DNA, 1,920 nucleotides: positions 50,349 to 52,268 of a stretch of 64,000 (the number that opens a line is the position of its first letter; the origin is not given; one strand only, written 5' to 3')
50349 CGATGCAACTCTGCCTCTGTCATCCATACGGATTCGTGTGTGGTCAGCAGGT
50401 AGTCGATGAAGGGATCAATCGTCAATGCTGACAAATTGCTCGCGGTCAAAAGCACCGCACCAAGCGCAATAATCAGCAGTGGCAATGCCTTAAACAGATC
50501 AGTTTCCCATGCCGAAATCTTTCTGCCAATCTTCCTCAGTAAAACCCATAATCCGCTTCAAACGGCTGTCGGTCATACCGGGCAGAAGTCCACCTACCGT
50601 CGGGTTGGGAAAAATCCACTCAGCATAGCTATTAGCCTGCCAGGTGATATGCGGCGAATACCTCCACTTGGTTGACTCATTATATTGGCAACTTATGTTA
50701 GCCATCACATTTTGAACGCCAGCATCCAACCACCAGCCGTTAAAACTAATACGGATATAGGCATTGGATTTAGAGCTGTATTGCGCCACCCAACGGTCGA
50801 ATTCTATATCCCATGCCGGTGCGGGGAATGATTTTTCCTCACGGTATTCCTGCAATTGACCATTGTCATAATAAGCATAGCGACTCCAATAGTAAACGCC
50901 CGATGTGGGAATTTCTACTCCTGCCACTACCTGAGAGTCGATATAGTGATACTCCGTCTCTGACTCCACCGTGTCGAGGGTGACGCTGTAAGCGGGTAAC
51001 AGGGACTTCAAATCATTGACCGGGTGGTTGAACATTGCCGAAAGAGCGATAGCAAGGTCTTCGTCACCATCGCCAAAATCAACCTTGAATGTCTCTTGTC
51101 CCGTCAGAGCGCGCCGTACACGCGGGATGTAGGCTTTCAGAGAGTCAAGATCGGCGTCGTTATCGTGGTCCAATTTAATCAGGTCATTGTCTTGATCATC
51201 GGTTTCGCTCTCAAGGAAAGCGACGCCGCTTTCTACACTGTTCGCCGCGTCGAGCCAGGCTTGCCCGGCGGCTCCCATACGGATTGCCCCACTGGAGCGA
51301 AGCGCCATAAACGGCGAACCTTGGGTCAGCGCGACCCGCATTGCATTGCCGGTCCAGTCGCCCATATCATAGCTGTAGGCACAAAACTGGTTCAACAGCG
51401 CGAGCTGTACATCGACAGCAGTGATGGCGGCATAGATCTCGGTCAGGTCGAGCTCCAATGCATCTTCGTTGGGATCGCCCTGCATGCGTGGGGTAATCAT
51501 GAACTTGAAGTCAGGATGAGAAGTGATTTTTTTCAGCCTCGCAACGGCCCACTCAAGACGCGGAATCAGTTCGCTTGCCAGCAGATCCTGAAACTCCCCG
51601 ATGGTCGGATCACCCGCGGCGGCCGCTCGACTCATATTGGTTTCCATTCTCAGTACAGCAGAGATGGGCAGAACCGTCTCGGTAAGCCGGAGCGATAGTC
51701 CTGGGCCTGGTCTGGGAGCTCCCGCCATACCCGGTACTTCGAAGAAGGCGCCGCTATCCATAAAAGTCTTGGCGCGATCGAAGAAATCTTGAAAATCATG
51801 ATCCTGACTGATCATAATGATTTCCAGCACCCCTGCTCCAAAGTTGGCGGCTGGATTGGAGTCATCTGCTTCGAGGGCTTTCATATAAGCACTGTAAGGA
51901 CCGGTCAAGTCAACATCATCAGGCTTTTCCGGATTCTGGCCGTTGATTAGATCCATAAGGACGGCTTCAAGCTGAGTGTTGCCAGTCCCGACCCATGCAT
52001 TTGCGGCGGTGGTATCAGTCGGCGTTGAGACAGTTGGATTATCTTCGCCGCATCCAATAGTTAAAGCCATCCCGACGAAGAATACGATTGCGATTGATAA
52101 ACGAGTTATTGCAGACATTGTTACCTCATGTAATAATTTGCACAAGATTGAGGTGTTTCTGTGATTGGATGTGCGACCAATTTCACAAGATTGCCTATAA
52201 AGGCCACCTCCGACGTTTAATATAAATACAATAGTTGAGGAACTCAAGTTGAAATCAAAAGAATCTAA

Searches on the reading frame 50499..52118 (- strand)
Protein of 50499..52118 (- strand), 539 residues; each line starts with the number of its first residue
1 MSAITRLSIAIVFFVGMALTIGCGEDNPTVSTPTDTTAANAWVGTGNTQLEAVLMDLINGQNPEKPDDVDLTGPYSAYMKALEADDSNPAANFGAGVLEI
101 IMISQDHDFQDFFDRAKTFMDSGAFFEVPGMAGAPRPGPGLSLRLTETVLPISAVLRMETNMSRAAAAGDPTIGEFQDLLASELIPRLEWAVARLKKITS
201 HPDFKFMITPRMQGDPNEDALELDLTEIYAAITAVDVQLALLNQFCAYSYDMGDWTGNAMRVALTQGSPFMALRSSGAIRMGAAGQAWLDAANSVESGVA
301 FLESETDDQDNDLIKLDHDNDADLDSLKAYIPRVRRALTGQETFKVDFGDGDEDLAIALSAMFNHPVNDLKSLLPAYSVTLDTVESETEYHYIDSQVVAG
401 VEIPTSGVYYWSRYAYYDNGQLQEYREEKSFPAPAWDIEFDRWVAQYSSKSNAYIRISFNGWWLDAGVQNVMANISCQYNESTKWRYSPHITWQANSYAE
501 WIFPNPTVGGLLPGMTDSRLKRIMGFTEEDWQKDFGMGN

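Call 7: search_protein_families(library=pfam, proteins=[window:50499-52118:-], max_evalue=0.1)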
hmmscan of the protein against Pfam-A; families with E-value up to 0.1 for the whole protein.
window:50499-52118:- (539 aa): 0 families

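Call 8: search_protein_families(library=ncbifam, proteins=[window:50499-52118:-], max_evalue=0.1)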
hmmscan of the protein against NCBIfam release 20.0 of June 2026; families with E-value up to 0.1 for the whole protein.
window:50499-52118:- (539 aa): 0 families

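Call 10: find_homologous_proteins(query=window:50499-52118:-)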
Query window:50499-52118:- (539 aa): 22 proteins with E <= 0.001 among 8000 candidates.
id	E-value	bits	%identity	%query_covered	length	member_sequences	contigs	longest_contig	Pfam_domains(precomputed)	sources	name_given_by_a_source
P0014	0.0e+0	1240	100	100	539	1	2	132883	-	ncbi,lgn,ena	-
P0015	1.3e-223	761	64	99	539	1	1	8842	-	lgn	-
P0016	5.7e-157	541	48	99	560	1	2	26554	-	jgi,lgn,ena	-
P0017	1.3e-151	524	47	95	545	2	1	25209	-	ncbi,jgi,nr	ncbi:MAG: hypothetical protein FJY67_05245 [Calditrichaeota bacterium]|nr:hypothetical protein [Cald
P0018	9.3e-131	455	42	98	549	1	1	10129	-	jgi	jgi:hypothetical protein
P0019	1.3e-126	441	41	99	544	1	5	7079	-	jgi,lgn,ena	-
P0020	8.3e-126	439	42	97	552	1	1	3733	-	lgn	-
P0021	1.5e-125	438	42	98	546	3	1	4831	-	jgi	-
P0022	1.1e-123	432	42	99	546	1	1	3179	-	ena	-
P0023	3.8e-121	423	41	96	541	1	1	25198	-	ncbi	-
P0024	2.6e-120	421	41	99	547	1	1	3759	-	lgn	-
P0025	1.5e-109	385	38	99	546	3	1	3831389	-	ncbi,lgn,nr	ncbi:MAG: hypothetical protein JSW64_01415 [Candidatus Zixiibacteriota bacterium]|nr:MAG: hypothetic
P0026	1.3e-87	313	35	99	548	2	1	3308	-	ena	-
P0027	2.0e-85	305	34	99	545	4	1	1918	-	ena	-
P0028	1.6e-83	299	34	97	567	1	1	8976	-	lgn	-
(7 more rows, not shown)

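Call 20: search_solved_structures(query=A2, max_evalue=10)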
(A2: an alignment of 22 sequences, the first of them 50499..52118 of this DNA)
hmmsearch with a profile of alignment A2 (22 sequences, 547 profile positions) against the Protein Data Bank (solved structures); distinct sequences matched with E-value up to 10: 13.
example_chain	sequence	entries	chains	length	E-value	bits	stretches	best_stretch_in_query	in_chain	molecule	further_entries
6vfi_B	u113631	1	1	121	0.0076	17.9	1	70-98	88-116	O43_dn18B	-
1na3_A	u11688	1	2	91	0.068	14.8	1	70-96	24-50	designed protein CTPR2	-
1na0_A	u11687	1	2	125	0.099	14.3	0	70-96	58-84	designed protein CTPR3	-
1t6a_A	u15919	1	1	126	0.13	13.8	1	373-416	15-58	RBSTP2229 gene product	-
3kd7_A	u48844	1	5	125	0.14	13.8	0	70-96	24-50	CTPR390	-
6v8e_A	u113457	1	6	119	0.21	13.2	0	70-96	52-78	Designed protein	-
7obi_A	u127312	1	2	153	0.47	12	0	70-91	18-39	CTPR-rv4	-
5hrz_A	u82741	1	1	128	0.48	12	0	72-96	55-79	TPR domain protein 1na0C3_3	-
8ump_A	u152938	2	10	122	0.58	11.7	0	71-96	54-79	T33-ml35-redesigned-TPR-domain-fold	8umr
6vl6_A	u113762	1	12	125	0.73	11.4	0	72-96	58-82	T33_dn2A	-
6vfh_A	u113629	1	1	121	0.8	11.3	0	70-96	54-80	T33_dn10A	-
7rb4_A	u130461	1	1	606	0.85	11.2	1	249-318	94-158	Diphtheria toxin, C domain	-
6vfj_B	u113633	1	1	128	4.9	8.7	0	73-96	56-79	I53_dn5B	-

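Call 22: find_encoding_contigs(protein=P0017, flank=10000, max_places=1)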
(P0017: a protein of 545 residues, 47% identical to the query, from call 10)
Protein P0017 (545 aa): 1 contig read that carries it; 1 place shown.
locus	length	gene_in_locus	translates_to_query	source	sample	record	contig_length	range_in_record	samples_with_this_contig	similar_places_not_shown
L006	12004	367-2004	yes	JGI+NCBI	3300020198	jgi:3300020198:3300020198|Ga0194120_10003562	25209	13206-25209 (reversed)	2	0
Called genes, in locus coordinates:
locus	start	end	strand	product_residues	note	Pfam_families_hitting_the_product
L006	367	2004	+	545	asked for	-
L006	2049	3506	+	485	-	-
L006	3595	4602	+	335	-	PF02086:MethyltransfD12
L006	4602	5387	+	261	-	-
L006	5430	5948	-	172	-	-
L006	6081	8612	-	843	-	PF00246:Peptidase_M14, PF18962:Por_Secre_tail (weak)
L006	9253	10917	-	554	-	PF00082:Peptidase_S8, PF18962:Por_Secre_tail (weak)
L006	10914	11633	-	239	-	PF00160:Pro_isomerase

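Call 23: find_encoding_contigs(protein=P0016, flank=10000, max_places=1)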
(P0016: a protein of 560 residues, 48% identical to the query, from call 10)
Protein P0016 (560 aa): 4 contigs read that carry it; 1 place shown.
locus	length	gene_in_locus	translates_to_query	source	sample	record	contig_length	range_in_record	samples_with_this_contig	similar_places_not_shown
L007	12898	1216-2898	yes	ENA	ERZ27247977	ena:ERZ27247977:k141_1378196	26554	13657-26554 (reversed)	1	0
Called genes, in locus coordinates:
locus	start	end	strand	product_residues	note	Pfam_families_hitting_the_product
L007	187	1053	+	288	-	PF17848:Zn_ribbon_ACC, PF01039:Carboxyl_trans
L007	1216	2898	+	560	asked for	-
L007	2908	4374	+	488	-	-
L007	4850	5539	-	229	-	-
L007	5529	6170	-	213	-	PF03734:YkuD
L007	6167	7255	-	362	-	PF03734:YkuD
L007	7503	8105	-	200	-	-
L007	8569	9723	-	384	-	-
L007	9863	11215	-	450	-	PF00375:SDF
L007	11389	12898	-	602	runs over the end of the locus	PF01728:FtsJ (weak), PF13489:Methyltransf_23, PF08241:Methyltransf_11, PF08242:Methyltransf_12, PF13649:Methyltransf_25, PF13847:Methyltransf_31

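Call 29: find_homologous_proteins(query=A2, max_evalue=0.001)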
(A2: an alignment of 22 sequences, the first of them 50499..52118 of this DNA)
Query A2 (22 sequences) (539 aa, profile of the alignment): 21 proteins with E <= 0.001 among 8000 candidates.
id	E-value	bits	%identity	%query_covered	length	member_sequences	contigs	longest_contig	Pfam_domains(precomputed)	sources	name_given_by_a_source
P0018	3.6e-234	796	42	98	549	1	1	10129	-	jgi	jgi:hypothetical protein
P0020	9.4e-234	795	42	97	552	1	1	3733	-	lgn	-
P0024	3.0e-230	783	41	99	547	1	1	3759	-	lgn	-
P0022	4.0e-230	783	42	99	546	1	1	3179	-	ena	-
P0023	2.6e-224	764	41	96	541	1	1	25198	-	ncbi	-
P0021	2.0e-222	758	42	98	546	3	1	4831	-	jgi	-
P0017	1.2e-220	752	47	95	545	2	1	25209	-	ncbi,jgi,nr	ncbi:MAG: hypothetical protein FJY67_05245 [Calditrichaeota bacterium]|nr:hypothetical protein [Cald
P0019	3.5e-220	750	41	99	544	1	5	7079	-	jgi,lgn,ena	-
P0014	5.2e-220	750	100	100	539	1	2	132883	-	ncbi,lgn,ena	-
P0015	1.9e-219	748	64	99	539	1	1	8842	-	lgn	-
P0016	1.2e-218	745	48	99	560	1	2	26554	-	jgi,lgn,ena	-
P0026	4.0e-217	740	35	99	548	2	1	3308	-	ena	-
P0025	6.4e-213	726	38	99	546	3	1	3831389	-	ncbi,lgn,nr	ncbi:MAG: hypothetical protein JSW64_01415 [Candidatus Zixiibacteriota bacterium]|nr:MAG: hypothetic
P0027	5.0e-211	720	34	99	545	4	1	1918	-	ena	-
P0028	7.6e-208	710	34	97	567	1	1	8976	-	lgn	-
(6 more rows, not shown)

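Call 32: predict_structure(alignment_id=A2)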
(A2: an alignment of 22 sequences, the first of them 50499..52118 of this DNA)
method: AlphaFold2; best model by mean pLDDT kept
length: 539 residues; sequences in the alignment: 22
mean_pLDDT: 85.4   pTM: 0.75
mean pLDDT of the five models: 85.4, 84.8, 82.2, 80.1, 80.0
residues with pLDDT >= 90: 336; 70-90: 138; 50-70: 17; < 50: 48
segments of 3 or more residues with pLDDT < 50: 22-31, 132-167
pLDDT, mean of each block of 10 residues (from residue 1): 70 72 39 81 95 89 74 94 94 92 85 85 75 38 35 39 46 92 94 95 91 91 93 97 97 87 93 96 98 95 87 81 88 96 90 93 96 95 83 94 94 92 94 94 93 94 92 95 85 95 95 95 91 79
secondary structure, 60 per line:
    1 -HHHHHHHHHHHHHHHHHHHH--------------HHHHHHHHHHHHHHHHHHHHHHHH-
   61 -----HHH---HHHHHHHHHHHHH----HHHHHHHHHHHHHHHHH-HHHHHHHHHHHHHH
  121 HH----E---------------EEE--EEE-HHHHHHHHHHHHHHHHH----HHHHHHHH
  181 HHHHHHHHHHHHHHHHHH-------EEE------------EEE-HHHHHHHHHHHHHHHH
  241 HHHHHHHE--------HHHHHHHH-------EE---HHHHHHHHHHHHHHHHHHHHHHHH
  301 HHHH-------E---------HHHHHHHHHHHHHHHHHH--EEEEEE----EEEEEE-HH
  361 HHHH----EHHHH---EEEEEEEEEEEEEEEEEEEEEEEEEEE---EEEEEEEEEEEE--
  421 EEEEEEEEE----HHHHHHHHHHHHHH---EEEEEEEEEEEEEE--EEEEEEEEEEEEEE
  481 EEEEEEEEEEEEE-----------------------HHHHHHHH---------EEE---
elements in order: H2-21 H36-59 H72-84 H89-105 H107-122 E143-145 E148-150 H152-168 H173-198 E206-208 E221-223 H225-247 H257-264 H277-304 H322-339 E342-347 E352-357 H359-364 H370-373 E377-403 E407-418 E421-429 H434-447 E451-464 E467-493 H517-524 E534-536

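Call 35: fold_search(model_id=the predicted structure, library=pdb)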
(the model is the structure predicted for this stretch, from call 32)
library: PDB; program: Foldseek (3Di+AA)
matches with E <= 10: 859; with E <= 0.001: 0
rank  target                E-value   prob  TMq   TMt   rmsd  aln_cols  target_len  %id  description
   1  6af0_A                1.4e-02  0.89  0.15  0.10  19.3       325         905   14  Structure of Ctr9, Paf1 and Cdc73 ternary complex from Myceliophthora thermophila (released 2018-09-19)
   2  8vk4_A                2.0e-02  0.15  0.11  0.03  22.7       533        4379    7  Structure of mouse RyR1 in complex with S100A1 (high-Ca2+/CFF/ATP dataset) (released 2024-02-07)
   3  6q9f_A                3.0e-02  0.10  0.09  0.11  30.5       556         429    8  Aspartyl/Asparaginyl beta-hydroxylase (AspH) H679A in complex with Mn, NOG and Factor X peptide fragment (39mer-4Ser) (released 2020-01-15)
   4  7yea_A                3.5e-02  0.14  0.08  0.05  25.9       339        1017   11  Human O-GlcNAc transferase Dimer (released 2023-07-12)
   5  5jqy_A                4.0e-02  0.10  0.09  0.11  30.9       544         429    9  Aspartyl/Asparaginyl beta-hydroxylase (AspH)oxygenase and TPR domains in complex with manganese, N-oxalylglycine and f (released 2017-05-24)
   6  8re5_A                4.7e-02  0.09  0.09  0.11  29.9       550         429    8  Aspartyl/Asparaginyl beta-hydroxylase (AspH) R735Q variant in complex with Mn, 2-oxosuberate and a Factor X derived pe (released 2024-12-18)
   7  3r9a_D                4.9e-02  0.35  0.11  0.16  20.7       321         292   13  Human alanine-glyoxylate aminotransferase in complex with the TPR domain of human PEX5P (released 2011-05-11)
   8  9qhc_B                5.4e-02  0.35  0.09  0.17  21.7       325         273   11  Crystal structure of 8-repeat CTPR protein with eliminated coordination sites (released 2025-10-22)
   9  8re6_A                5.4e-02  0.12  0.11  0.13  29.4       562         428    7  Aspartyl/Asparaginyl beta-hydroxylase (AspH) R735Q variant in complex with Mn, 2-oxoglutarate and a Factor X derived p (released 2024-12-18)
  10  8re7_A                5.4e-02  0.12  0.11  0.13  29.9       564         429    8  Aspartyl/Asparaginyl beta-hydroxylase (AspH) R735W variant in complex with Mn, 2-oxoglutarate and a Factor X derived p (released 2024-12-18)
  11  9qhc_A                6.3e-02  0.30  0.09  0.16  21.7       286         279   14  Crystal structure of 8-repeat CTPR protein with eliminated coordination sites (released 2025-10-22)
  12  8chy                  6.7e-02  0.38  0.10  0.17  21.9       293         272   13  Crystal structure of an 8-repeat consensus TPR superhelix with Zinc. (released 2024-02-21)
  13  2c0m_C                6.7e-02  0.35  0.12  0.18  18.8       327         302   11  apo form of the TPR domain of the pex5p receptor (released 2006-11-15)
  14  6xac                  7.0e-02  0.18  0.05  0.11  20.1       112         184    9  Galactose-bound structure of Marinomonas primoryensis PA14 carbohydrate-binding domain (released 2021-06-02)
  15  7kw7_E                9.9e-02  0.18  0.09  0.14  29.1       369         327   11  Atomic cryoEM structure of Hsp90-Hsp70-Hop-GR (released 2021-12-08)
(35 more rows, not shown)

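Call 37: find_related_loci(query=A2, collection=genome_contigs, flank=10000)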
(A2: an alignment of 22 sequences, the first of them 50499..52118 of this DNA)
Query A2 (539 aa) in genome_contigs; peptide patterns used: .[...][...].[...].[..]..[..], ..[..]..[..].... (x = any residue, [..] = any of these).
53 stretches matched a pattern; 31 encode a relative of the query (tblastn E <= 1e-3); 31 distinct loci.
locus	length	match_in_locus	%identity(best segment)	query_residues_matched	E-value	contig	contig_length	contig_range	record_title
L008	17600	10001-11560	41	19-533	3e-126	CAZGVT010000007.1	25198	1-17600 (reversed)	MAG TPA_asm: uncultured Alphaproteobacteria bacterium isolate binchicken_co16_333 genome assembly, contig: NODE_3311_len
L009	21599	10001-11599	38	1-533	6e-113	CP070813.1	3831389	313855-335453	MAG: Candidatus Zixiibacteriota bacterium isolate bin119 chromosome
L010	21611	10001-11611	38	1-533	2e-111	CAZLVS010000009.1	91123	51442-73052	MAG TPA_asm: uncultured Ignavibacteria bacterium isolate binchicken_co17_427 genome assembly, contig: NODE_750_length_91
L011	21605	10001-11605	38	4-533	2e-108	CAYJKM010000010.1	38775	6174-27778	MAG TPA_asm: uncultured Alphaproteobacteria bacterium isolate ERP124720_co1_200 genome assembly, contig: NODE_1431_lengt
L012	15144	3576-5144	38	22-533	2e-100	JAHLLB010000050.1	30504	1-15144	MAG: bacterium isolate MAG87 NODE_2650_length_30504_cov_696.619922, whole genome shotgun sequence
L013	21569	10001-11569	37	22-533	8e-98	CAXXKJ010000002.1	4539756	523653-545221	MAG: bacterium isolate 130ea89d-4dea-436c-9ca1-374b83f7be77 genome assembly, contig: contig_2, whole genome shotgun sequ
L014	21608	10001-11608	36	1-533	3e-95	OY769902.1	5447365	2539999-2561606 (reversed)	MAG: bacterium isolate 4242d4b0-8bbc-493e-bdd7-9fab39dafe09 genome assembly, chromosome: 1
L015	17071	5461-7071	36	1-537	3e-91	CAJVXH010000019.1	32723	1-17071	TPA_asm: uncultured bacterium isolate DRR093004_bin.59_MetaBAT_v2.12.1_MAG genome assembly, contig: NODE_801_length_3272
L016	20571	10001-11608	33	6-533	5e-86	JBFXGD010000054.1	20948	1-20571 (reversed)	MAG: Calditrichaceae bacterium isolate CA_2019_TPIn_155 NODE_8293_length_20948_cov_5.602469_TPIn, whole genome shotgun s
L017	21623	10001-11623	34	7-537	4e-84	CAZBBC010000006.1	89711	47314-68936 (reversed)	MAG TPA_asm: uncultured Calditrichota bacterium isolate SRP214966_co2_445 genome assembly, contig: NODE_178_length_89711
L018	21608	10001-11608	33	6-533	7e-84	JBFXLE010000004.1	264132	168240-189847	MAG: Calditrichaceae bacterium isolate CA_2019_TPIn_91 NODE_144_length_264132_cov_19.842507_TPIn, whole genome shotgun s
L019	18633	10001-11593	32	19-537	9e-74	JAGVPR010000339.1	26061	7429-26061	MAG: Candidatus Eisenbacteria bacterium isolate DeMMO3_22 c_000000066981, whole genome shotgun sequence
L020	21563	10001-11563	33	15-533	8e-74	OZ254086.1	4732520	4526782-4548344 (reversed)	MAG: Calditrichales bacterium isolate 9af047bb-fff5-47c5-8bde-b903f089fbd6 genome assembly, chromosome: 1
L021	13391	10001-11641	32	1-533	1e-68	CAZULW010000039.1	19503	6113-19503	MAG TPA_asm: uncultured bacterium isolate binchicken_co136_34 genome assembly, contig: NODE_1236_length_19503_cov_57.317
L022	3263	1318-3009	28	9-536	1e-67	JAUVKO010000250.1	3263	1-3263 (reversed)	MAG: Candidatus Neomarinimicrobiota bacterium isolate CSMAG_482 CSMAG_482_k141_3405677_length_3263_cov_7.9731, whole gen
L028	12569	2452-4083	30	11-533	1e-61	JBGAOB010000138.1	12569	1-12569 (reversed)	MAG: Candidatus Eisenbacteria bacterium isolate MAG_AAO_H10.41 AAOH10-41_opera_contig_14279, whole genome shotgun sequen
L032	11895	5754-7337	28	30-533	2e-53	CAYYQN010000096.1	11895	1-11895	MAG TPA_asm: uncultured bacterium isolate binchicken_co115_312 genome assembly, contig: NODE_8174_length_11895_cov_7.970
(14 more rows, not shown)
